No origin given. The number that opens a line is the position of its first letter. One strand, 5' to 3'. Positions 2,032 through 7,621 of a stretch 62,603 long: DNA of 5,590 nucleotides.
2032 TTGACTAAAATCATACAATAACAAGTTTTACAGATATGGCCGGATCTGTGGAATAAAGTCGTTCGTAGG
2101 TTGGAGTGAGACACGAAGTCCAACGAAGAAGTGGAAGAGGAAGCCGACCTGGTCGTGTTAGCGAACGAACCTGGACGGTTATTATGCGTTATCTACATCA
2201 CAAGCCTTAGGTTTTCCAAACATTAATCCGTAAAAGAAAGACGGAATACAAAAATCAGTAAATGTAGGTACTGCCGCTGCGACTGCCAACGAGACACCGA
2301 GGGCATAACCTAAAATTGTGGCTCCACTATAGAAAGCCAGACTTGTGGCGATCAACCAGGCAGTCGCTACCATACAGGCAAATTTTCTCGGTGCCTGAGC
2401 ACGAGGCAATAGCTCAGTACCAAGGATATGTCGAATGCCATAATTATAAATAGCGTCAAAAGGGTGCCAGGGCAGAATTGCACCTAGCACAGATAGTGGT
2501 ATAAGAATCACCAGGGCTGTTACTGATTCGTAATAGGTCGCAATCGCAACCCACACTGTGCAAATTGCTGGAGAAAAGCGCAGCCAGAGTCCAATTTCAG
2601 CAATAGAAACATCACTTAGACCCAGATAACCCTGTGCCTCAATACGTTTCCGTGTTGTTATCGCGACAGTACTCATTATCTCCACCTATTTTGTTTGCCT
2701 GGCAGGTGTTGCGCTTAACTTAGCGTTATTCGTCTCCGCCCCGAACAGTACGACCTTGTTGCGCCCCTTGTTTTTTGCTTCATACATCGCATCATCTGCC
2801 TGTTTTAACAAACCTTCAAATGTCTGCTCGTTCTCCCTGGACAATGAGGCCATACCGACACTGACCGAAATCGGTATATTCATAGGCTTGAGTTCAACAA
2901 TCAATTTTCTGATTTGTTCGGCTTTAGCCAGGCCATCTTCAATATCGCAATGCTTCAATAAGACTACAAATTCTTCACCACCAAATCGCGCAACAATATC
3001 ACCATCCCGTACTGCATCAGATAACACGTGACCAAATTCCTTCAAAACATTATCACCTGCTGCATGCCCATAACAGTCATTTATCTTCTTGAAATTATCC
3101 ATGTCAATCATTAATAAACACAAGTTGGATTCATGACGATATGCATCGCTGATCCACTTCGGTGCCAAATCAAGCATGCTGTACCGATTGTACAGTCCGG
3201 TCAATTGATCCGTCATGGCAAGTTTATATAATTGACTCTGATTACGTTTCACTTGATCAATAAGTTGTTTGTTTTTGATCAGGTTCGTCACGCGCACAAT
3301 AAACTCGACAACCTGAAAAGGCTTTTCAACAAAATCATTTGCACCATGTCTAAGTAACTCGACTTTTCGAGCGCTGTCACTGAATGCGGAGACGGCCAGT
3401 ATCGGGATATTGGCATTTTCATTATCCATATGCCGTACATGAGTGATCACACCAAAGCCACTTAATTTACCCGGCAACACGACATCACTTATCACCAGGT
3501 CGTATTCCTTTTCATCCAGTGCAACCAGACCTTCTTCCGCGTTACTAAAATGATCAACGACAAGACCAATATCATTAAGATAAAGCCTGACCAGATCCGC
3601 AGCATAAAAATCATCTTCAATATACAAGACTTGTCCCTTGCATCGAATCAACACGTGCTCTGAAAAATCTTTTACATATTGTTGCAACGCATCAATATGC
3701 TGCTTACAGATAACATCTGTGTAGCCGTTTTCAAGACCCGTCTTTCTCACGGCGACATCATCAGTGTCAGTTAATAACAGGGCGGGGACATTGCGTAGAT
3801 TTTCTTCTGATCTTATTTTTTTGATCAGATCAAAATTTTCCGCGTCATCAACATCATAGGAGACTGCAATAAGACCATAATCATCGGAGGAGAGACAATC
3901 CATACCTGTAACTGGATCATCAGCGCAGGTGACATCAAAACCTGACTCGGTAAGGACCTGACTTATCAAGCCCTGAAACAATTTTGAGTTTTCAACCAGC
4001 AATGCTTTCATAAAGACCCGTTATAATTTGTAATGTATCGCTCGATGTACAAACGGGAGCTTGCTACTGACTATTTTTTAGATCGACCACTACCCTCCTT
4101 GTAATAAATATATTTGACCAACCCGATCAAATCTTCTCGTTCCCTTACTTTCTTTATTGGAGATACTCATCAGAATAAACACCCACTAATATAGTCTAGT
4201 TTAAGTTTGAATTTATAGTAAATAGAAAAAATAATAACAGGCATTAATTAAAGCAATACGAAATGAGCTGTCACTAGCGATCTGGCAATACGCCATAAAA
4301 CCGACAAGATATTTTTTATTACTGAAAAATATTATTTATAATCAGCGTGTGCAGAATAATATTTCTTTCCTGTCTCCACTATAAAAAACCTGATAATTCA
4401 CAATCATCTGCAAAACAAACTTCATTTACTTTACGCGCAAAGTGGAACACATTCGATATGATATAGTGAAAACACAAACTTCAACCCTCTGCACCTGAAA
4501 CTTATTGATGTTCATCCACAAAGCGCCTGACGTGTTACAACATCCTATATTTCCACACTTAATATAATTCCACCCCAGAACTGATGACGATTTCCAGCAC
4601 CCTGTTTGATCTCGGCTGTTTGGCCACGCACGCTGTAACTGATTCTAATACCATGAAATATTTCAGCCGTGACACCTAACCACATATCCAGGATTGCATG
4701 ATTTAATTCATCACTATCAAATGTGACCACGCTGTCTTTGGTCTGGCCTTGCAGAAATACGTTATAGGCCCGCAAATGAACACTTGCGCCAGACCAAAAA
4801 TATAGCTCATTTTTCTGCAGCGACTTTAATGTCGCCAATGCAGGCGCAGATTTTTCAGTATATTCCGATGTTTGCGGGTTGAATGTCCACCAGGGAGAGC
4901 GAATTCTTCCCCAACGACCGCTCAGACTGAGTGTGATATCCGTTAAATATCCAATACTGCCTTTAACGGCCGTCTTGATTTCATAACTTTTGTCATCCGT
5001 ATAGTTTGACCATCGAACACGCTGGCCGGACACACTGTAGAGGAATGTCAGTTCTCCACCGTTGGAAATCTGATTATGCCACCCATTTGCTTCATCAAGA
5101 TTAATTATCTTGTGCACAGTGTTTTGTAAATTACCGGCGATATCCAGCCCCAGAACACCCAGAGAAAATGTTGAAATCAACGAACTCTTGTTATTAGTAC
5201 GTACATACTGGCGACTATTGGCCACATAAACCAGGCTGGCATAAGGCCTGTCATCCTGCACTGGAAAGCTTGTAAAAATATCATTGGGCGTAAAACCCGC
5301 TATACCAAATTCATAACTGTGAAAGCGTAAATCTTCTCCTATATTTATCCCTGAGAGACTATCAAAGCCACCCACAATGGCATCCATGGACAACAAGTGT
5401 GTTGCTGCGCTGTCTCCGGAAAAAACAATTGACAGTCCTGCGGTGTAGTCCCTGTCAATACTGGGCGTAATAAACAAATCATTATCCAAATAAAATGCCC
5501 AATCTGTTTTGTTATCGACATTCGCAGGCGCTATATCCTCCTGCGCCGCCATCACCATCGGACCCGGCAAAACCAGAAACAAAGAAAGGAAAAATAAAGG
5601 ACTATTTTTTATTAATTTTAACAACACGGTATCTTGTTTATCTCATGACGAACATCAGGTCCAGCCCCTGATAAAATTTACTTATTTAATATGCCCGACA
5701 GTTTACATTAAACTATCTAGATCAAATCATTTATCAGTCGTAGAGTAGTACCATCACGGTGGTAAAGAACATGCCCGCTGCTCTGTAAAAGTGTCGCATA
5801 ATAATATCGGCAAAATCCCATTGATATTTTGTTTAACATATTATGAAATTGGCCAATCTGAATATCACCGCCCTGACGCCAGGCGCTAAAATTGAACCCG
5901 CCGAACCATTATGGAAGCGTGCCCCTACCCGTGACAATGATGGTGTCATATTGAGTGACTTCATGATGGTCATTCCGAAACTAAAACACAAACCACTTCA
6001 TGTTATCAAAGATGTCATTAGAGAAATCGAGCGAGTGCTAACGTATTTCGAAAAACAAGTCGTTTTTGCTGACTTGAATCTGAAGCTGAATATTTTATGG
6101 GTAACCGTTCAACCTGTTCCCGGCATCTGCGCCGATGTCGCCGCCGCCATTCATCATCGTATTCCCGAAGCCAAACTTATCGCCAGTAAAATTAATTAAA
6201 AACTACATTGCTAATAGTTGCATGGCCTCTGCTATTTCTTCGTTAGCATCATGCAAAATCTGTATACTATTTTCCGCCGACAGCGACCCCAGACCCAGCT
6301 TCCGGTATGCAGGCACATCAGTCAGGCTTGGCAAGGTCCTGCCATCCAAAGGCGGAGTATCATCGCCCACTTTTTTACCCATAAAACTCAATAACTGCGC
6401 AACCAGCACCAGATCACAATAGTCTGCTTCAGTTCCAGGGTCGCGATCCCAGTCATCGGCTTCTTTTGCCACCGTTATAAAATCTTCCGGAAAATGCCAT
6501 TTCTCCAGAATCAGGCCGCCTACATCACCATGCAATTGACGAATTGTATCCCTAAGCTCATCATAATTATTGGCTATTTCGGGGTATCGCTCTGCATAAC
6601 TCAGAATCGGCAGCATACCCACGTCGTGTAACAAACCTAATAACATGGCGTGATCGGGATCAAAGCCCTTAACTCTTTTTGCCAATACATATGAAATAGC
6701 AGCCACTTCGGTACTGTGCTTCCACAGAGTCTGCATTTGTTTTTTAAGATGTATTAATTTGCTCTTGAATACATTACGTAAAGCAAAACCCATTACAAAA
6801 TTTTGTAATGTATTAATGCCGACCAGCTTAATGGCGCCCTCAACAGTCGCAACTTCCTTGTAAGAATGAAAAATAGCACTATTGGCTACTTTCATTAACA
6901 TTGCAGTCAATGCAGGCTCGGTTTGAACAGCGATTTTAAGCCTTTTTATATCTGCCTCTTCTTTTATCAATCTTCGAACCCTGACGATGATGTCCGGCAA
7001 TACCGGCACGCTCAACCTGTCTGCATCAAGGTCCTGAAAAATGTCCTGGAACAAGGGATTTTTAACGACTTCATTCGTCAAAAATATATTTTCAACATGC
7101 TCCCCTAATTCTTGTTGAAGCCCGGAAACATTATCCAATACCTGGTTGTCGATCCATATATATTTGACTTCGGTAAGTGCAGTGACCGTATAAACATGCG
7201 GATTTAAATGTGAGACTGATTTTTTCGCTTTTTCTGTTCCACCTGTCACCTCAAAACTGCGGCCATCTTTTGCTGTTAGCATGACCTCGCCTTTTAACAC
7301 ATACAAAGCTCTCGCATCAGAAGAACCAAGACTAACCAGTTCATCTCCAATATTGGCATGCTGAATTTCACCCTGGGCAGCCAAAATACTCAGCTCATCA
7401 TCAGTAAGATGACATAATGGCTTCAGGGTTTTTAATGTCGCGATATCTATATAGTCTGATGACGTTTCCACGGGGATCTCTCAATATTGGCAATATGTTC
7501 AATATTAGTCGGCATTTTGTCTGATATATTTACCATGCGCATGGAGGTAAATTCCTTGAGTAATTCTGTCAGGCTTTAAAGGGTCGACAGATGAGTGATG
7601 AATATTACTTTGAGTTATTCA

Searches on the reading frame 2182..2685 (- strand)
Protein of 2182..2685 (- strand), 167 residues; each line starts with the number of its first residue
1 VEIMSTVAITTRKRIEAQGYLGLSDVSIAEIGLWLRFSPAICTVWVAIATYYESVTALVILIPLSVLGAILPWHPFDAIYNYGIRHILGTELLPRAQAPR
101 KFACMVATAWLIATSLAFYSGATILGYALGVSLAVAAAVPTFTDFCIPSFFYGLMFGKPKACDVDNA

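Call 17: search_protein_families(library=pfam, proteins=[window:2182-2685:-], max_evalue=0.00001)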
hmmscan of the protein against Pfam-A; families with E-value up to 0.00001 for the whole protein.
window:2182-2685:- (167 aa): 1 family
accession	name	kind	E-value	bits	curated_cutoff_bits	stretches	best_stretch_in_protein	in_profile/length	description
PF14340.12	DUF4395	-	1.9e-15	57.7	24.5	1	35-155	6-128/130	Domain of unknown function (DUF4395)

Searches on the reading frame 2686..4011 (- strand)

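Call 17: search_protein_families(library=pfam, proteins=[window:2686-4011:-], max_evalue=0.00001)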
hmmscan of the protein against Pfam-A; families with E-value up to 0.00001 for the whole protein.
window:2686-4011:- (441 aa): 2 families
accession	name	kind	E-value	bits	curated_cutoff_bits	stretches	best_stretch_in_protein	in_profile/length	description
PF00990.26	GGDEF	-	2.3e-45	154.7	23.8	1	265-419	1-161/161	Diguanylate cyclase, GGDEF domain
PF00072.30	Response_reg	-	2.5e-31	108.5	30.2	2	128-240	1-109/111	Response regulator receiver domain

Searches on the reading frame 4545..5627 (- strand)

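Call 17: search_protein_families(library=pfam, proteins=[window:4545-5627:-], max_evalue=0.00001)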
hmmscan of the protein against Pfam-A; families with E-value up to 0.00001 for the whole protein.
window:4545-5627:- (360 aa): 1 family
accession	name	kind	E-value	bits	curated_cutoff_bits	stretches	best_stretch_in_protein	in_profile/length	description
PF09982.15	LpxR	-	1e-39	136.9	26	1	13-359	2-322/323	Outer membrane protein LpxR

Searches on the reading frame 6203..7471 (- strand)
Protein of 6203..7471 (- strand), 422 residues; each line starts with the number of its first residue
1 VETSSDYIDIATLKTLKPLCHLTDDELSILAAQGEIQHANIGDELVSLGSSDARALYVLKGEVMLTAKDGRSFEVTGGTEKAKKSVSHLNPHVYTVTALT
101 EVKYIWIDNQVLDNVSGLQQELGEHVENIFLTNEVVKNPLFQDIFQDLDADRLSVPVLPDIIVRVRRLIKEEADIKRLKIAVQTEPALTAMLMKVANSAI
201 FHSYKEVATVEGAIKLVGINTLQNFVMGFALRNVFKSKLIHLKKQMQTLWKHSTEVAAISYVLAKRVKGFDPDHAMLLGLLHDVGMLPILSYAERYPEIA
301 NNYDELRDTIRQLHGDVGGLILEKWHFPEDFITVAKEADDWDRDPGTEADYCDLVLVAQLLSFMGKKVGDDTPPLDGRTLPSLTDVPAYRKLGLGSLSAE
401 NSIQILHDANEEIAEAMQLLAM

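Call 17: search_protein_families(library=pfam, proteins=[window:6203-7471:-], max_evalue=0.00001)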
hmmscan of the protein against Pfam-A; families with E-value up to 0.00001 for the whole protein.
window:6203-7471:- (422 aa): 2 families
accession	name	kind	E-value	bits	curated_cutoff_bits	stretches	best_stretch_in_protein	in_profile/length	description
PF08668.18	HDOD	-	5.8e-42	143.8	22.9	1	156-337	2-192/196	HDOD domain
PF01966.28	HD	-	2.4e-08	34.7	22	1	250-336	2-84/116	HD domain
